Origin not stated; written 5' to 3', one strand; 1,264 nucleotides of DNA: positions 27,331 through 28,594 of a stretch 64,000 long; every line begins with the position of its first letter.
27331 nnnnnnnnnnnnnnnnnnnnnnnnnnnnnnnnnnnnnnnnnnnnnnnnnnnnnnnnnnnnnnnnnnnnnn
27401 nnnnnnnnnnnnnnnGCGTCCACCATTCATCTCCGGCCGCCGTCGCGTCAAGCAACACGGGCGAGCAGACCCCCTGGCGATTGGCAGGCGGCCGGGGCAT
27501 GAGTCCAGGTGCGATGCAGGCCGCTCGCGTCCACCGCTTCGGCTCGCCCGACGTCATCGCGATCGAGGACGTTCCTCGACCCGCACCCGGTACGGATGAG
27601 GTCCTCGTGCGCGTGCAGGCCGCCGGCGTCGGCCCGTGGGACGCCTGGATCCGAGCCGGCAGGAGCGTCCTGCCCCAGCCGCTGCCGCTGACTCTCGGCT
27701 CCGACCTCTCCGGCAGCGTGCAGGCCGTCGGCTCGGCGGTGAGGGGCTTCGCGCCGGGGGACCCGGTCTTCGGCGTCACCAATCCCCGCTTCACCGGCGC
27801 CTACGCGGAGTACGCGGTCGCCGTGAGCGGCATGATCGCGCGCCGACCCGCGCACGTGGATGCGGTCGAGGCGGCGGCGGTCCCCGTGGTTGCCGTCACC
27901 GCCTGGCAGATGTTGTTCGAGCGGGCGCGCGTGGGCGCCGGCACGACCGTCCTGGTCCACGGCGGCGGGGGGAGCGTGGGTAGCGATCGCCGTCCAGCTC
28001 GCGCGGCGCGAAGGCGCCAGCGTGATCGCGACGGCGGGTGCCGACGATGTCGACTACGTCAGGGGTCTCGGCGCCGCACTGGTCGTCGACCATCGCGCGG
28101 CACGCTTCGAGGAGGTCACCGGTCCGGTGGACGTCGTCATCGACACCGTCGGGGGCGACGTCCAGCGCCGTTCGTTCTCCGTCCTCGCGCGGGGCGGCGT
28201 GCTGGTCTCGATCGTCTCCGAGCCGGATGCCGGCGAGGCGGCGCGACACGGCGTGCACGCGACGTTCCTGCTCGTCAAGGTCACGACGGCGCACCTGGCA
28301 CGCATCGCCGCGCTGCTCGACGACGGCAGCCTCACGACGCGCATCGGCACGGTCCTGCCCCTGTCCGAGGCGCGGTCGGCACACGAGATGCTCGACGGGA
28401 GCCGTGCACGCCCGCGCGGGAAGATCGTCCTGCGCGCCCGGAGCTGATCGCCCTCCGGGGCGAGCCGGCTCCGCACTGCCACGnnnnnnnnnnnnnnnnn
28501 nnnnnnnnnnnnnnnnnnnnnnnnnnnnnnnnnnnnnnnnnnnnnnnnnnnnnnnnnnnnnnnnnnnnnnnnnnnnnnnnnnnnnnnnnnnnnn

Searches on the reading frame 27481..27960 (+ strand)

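Call 67: search_protein_families(library=pfam, proteins=[window:27481-27960:+], max_evalue=0.01)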
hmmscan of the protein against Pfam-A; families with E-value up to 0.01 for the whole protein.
window:27481-27960:+ (160 aa): 1 family
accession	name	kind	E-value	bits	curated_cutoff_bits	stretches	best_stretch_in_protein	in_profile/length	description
PF08240.17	ADH_N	-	2e-14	54.1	23.5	1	38-119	2-99/104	Alcohol dehydrogenase GroES-like domain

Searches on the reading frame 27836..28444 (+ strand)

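Call 67: search_protein_families(library=pfam, proteins=[window:27836-28444:+], max_evalue=0.01)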
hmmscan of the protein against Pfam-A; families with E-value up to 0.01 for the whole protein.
window:27836-28444:+ (203 aa): 2 families
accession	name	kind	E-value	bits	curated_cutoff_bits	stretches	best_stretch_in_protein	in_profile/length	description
PF13602.12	ADH_zinc_N_2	-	3.3e-23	83.5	27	1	78-199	1-134/134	Zinc-binding dehydrogenase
PF00107.32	ADH_zinc_N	-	9.9e-13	48.6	31.8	1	51-127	5-89/129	Zinc-binding dehydrogenase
